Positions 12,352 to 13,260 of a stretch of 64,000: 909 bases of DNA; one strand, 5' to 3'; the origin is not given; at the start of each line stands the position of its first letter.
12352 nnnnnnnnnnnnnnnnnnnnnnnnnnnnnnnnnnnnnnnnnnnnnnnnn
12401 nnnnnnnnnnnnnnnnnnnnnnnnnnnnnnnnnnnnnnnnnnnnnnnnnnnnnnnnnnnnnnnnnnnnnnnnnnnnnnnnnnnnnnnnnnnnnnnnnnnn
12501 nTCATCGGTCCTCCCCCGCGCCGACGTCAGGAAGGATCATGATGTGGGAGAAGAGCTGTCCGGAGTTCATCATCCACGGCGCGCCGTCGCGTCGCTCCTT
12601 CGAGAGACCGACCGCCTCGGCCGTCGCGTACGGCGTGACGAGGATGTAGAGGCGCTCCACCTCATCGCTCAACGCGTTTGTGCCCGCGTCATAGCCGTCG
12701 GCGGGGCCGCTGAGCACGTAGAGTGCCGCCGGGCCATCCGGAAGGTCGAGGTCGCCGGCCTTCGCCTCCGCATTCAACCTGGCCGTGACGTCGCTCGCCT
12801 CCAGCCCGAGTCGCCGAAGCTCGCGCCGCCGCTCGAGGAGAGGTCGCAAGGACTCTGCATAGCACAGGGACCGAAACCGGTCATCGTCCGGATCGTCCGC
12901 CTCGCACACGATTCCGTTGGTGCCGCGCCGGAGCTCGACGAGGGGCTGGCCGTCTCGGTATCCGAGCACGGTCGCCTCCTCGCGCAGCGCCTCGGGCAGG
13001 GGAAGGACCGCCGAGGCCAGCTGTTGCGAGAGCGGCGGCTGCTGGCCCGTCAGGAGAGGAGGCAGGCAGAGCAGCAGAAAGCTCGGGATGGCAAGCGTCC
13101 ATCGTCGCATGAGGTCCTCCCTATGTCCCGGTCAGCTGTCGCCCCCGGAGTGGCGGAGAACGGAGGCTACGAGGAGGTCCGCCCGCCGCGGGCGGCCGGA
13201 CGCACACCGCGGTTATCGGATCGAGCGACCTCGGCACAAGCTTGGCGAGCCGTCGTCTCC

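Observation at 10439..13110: Four-domain multicopper oxidase with apparently permuted copper-motif order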

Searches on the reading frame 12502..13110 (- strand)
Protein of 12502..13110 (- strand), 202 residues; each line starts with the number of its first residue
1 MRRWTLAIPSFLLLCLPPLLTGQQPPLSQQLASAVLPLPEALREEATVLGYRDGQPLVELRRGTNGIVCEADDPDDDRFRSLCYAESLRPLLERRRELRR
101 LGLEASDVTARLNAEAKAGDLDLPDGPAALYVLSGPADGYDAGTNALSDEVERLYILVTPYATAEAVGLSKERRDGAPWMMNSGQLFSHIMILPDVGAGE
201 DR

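Call 3: search_protein_families(library=pfam, proteins=[window:12502-13110:-], max_evalue=1)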
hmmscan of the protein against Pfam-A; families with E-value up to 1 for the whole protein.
window:12502-13110:- (202 aa): 0 families

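Call 4: search_protein_families(library=ncbifam, proteins=[window:12502-13110:-], max_evalue=1)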
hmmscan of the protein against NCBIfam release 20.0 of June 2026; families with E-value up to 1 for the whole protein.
window:12502-13110:- (202 aa): 0 families

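Call 24: find_homologous_proteins(query=window:12502-13110:-, max_evalue=0.001)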
Query window:12502-13110:- (202 aa): 79 proteins with E <= 0.001 among 2424 candidates.
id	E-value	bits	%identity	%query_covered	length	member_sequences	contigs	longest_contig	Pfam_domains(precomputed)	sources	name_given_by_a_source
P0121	5.6e-128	442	100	100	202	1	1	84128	-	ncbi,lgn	ncbi:MAG: hypothetical protein ACE5HP_01025 [Gemmatimonadota bacterium]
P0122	2.0e-51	192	52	87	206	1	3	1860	-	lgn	-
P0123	4.7e-50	188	49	94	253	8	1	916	-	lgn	-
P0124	6.1e-46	175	49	95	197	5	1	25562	-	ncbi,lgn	ncbi:MAG: hypothetical protein ACR2H9_03100 [Longimicrobiaceae bacterium]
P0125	2.2e-45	173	47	91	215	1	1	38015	-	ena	-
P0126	2.4e-45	173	50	86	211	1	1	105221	-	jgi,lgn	-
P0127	2.9e-42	163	48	85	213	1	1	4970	-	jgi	jgi:hypothetical protein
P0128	1.2e-40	157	47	87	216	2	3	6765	-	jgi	jgi:hypothetical protein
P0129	2.5e-40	156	45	92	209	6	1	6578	-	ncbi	-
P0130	3.3e-40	156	44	95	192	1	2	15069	-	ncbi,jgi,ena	ncbi:MAG TPA: hypothetical protein VGA78_14465 [Gemmatimonadales bacterium]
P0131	1.2e-39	154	49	83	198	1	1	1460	-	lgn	-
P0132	1.8e-39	153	44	94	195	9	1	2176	-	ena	-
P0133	2.6e-39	153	45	96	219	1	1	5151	-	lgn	-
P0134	1.2e-38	151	47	85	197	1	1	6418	-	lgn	-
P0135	2.1e-38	150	44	76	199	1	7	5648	-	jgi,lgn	jgi:hypothetical protein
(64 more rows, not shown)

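Call 25: find_encoding_contigs(protein=P0126, flank=4000, max_places=1)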
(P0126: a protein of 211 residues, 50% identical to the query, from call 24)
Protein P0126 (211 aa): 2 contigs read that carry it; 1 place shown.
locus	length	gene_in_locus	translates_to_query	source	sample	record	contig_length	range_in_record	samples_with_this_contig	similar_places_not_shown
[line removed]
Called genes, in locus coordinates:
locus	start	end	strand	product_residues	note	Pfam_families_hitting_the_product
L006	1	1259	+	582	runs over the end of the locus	PF26952:DUF8300, PF15902:Sortilin-Vps10 (faint), PF24316:Tli3 (faint), PF21471:Reelin_subrepeat-B (faint), PF13088:BNR_2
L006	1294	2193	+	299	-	-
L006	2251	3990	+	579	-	-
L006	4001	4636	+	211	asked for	-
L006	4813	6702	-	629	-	-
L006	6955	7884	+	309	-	PF22113:Mtrc-MtrF_II-IV_dom (faint), PF14522:Cytochrome_C7 (faint), PF22678:Cytochrom_c_NrfB-like (weak), PF14537:Cytochrom_c3_2 (weak), PF09699:Paired_CXXCH_1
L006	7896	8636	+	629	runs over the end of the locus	PF13505:OMP_b-brl (faint), PF13609:Porin_4 (faint), PF11854:MtrB_PioB (faint)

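Call 26: find_encoding_contigs(protein=P0124, flank=4000, max_places=1)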
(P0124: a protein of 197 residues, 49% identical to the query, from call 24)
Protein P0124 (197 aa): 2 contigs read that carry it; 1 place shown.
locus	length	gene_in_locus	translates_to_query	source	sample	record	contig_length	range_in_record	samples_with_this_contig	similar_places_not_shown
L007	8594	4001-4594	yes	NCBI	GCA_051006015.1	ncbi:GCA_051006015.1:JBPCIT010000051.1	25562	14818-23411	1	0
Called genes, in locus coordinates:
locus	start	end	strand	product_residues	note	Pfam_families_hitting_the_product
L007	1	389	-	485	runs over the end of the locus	PF01435:Peptidase_M48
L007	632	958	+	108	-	-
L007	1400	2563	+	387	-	PF02771:Acyl-CoA_dh_N, PF02770:Acyl-CoA_dh_M, PF00441:Acyl-CoA_dh_1, PF08028:Acyl-CoA_dh_2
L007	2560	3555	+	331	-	PF01636:APH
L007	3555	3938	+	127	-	PF19802:DUF6285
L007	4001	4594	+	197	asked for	-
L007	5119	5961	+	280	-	PF13588:HSDR_N_2 (weak)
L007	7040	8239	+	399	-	PF11138:DUF2911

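Call 68: predict_structure(alignment_id=A2)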
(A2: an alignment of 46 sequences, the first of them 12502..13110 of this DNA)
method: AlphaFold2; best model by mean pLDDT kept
length: 202 residues; sequences in the alignment: 46
mean_pLDDT: 90.7   pTM: 0.83
mean pLDDT of the five models: 90.7, 90.6, 90.5, 90.2, 89.8
residues with pLDDT >= 90: 162; 70-90: 12; 50-70: 24; < 50: 4
segments of 3 or more residues with pLDDT < 50: 200-202
pLDDT, mean of each block of 10 residues (from residue 1): 60 58 87 97 98 91 98 95 98 97 97 98 98 97 95 97 98 94 98 70 44
secondary structure, 60 per line:
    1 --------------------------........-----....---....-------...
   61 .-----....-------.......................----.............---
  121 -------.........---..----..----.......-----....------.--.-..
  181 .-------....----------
elements in order: H27-34 H40-43 E47-50 E58-61 E67-70 E78-85 H86-100 H105-117 E128-136 E152-158 H164-167 E179-181 E189-192

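Call 70: fold_search(model_id=the predicted structure, library=pdb)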
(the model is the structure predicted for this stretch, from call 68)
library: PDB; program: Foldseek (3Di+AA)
matches with E <= 10: 213; with E <= 0.001: 0
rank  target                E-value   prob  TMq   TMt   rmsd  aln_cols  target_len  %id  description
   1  8b8h_B                4.0e-01  0.13  0.17  0.11  13.6        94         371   16  Structure of DCS-resistant variant D322N of alanine racemase from M. tuberculosis in complex with DCS (released 2023-04-05)
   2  9qkn                  4.0e-01  0.11  0.18  0.13  11.2       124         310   14  Structure of the cyanobacteria specific PRK from Gloeocapsa PCC 73106 (released 2026-04-08)
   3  2a8j_B                6.2e-01  0.10  0.22  0.17  13.9       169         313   16  Crystal Structure of human Taspase1 (acivated form) (released 2005-10-25)
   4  6tu3_B                7.9e-01  0.14  0.20  0.19   7.3       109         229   11  Rat 20S proteasome (released 2020-05-13)
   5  4pu6_B                7.9e-01  0.10  0.19  0.26  10.2       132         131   12  Crystal structure of potassium-dependent plant-type L-asparaginase from Phaseolus vulgaris in complex with K+ cations (released 2014-09-03)
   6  3f7a_B                7.9e-01  0.08  0.25  0.16  11.4       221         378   12  Structure of Orthorhombic crystal form of Pseudomonas aeruginosa RssB (released 2009-11-24)
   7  8twd_D                8.4e-01  0.09  0.23  0.16  10.8       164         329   11  Structure of IraM-bound RssB (released 2024-01-10)
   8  6scz_B                8.4e-01  0.09  0.17  0.11  13.6        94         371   16  Mycobacterium tuberculosis alanine racemase inhibited by DCS (released 2020-04-01)
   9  8t0m_K                8.4e-01  0.04  0.15  0.15  12.5       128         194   12  Proteasome 20S core particle from Pre1-1 Pre4-1 Double mutant (released 2023-09-06)
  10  3eq2_B                9.0e-01  0.11  0.25  0.17   8.1       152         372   12  Structure of Hexagonal Crystal form of Pseudomonas aeruginosa RssB (released 2009-10-20)
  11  8rvl_K                9.0e-01  0.10  0.20  0.21  11.4       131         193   10  Proteasomal late precursor complex from pre1-1 (released 2024-09-11)
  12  8rvo_K                9.5e-01  0.10  0.17  0.17  10.3       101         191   16  Proteasomal late precursor complex from pre1-1, state 1 (released 2024-09-11)
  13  1xfc_A                9.5e-01  0.10  0.18  0.11  13.7        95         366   15  The 1.9 A crystal structure of alanine racemase from Mycobacterium tuberculosis contains a conserved entryway into the (released 2005-08-16)
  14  3orr_B                9.5e-01  0.04  0.13  0.09  17.1       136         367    5  Crystal Structure of N5-Carboxyaminoimidazole synthetase from Staphylococcus aureus (released 2011-07-20)
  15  7ls5_K                1.0e+00  0.04  0.14  0.15  12.5       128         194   14  Cryo-EM structure of the Pre3-1 20S proteasome core particle (released 2021-04-14)
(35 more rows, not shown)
